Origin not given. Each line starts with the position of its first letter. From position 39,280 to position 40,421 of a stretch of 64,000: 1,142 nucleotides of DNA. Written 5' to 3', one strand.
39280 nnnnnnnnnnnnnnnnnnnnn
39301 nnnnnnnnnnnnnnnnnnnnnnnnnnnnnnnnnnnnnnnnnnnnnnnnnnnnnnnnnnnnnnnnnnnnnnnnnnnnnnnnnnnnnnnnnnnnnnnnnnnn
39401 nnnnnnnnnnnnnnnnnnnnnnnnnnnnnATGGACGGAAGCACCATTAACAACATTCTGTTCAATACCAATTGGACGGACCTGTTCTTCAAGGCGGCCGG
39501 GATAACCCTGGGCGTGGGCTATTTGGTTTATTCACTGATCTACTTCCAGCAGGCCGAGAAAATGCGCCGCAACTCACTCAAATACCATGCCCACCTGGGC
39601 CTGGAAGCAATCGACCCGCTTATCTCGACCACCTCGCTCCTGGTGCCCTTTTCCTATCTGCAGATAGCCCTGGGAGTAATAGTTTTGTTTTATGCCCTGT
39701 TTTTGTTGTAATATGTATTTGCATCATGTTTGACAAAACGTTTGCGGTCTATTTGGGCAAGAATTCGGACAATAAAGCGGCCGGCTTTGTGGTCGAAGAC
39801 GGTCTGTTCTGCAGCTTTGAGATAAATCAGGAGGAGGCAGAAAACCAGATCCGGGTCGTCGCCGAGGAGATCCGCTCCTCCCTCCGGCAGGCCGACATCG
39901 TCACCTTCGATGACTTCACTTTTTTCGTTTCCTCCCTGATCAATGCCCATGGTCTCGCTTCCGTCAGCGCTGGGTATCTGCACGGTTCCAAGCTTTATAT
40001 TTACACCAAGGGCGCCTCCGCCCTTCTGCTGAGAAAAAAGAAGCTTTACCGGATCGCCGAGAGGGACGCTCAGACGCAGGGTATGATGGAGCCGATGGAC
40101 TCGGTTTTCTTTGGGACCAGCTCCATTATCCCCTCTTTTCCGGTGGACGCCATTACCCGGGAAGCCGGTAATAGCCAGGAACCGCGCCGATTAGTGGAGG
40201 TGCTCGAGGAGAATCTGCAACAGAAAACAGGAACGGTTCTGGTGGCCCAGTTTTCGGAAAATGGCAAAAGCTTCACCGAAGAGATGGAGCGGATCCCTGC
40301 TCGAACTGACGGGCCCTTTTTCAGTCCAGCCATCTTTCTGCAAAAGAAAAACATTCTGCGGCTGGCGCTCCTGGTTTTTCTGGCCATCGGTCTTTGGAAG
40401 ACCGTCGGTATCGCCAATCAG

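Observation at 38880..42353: Membrane-protein operon ending in a second pilin-like pair: candidate cell-surface module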

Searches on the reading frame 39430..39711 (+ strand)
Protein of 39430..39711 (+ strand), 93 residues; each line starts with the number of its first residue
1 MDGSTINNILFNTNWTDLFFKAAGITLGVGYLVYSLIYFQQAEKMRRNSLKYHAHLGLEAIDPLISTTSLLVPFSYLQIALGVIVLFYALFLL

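Call 3: search_protein_families(library=pfam, proteins=[window:39430-39711:+], max_evalue=1)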
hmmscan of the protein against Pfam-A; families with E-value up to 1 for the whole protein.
window:39430-39711:+ (93 aa): 1 family
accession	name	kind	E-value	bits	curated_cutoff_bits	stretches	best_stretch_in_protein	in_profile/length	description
PF18901.5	DUF5657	-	1.1e-05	26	25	2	19-47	1-29/61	Family of unknown function (DUF5657)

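Call 17: search_protein_families(library=ncbifam, proteins=[window:39430-39711:+], max_evalue=1)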
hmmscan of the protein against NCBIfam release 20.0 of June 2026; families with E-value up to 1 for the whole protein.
window:39430-39711:+ (93 aa): 1 family
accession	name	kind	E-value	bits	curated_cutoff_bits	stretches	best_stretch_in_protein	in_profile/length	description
NF041554.1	SA1362_fam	subfamily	0.87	9.8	42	0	19-49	27-58/70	SA1362 family protein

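Call 91: search_protein_families(library=padloc, proteins=[window:39430-39711:+], max_evalue=0.1)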
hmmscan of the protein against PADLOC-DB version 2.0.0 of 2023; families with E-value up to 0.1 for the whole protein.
window:39430-39711:+ (93 aa): 0 families

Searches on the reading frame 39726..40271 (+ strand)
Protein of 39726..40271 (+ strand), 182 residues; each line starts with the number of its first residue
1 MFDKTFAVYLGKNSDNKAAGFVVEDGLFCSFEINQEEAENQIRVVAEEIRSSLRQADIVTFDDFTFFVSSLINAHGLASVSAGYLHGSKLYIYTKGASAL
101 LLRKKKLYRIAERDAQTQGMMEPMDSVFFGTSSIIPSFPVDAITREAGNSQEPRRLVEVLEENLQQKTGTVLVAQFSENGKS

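Call 45: search_solved_structures(query=A5, max_evalue=10, show_alignments=3)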
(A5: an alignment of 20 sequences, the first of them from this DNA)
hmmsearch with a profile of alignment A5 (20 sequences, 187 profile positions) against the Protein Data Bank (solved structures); distinct sequences matched with E-value up to 10: 7.
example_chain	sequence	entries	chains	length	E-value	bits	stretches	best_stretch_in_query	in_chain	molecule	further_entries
2l69_A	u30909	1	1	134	0.0034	20.3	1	38-90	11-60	Rossmann 2x3 fold protein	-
1vdx_A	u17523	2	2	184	0.24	14.2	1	15-59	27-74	Hypothetical protein PH0099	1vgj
1txo_A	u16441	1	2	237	0.27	14.1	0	80-119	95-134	Putative Bacterial Enzyme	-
2cm1_A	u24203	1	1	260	0.43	13.4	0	80-119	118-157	SERINE THREONINE PROTEIN PHOSPHATASE PSTP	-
9cc5_A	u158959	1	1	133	0.75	12.6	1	25-75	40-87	Amylin-NHO-22 Binder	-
6jkv_A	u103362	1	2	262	0.91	12.4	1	127-181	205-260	PppA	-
28ez_A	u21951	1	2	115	2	11.2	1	108-141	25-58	Cell wall alpha-1,3-glucan synthase ags1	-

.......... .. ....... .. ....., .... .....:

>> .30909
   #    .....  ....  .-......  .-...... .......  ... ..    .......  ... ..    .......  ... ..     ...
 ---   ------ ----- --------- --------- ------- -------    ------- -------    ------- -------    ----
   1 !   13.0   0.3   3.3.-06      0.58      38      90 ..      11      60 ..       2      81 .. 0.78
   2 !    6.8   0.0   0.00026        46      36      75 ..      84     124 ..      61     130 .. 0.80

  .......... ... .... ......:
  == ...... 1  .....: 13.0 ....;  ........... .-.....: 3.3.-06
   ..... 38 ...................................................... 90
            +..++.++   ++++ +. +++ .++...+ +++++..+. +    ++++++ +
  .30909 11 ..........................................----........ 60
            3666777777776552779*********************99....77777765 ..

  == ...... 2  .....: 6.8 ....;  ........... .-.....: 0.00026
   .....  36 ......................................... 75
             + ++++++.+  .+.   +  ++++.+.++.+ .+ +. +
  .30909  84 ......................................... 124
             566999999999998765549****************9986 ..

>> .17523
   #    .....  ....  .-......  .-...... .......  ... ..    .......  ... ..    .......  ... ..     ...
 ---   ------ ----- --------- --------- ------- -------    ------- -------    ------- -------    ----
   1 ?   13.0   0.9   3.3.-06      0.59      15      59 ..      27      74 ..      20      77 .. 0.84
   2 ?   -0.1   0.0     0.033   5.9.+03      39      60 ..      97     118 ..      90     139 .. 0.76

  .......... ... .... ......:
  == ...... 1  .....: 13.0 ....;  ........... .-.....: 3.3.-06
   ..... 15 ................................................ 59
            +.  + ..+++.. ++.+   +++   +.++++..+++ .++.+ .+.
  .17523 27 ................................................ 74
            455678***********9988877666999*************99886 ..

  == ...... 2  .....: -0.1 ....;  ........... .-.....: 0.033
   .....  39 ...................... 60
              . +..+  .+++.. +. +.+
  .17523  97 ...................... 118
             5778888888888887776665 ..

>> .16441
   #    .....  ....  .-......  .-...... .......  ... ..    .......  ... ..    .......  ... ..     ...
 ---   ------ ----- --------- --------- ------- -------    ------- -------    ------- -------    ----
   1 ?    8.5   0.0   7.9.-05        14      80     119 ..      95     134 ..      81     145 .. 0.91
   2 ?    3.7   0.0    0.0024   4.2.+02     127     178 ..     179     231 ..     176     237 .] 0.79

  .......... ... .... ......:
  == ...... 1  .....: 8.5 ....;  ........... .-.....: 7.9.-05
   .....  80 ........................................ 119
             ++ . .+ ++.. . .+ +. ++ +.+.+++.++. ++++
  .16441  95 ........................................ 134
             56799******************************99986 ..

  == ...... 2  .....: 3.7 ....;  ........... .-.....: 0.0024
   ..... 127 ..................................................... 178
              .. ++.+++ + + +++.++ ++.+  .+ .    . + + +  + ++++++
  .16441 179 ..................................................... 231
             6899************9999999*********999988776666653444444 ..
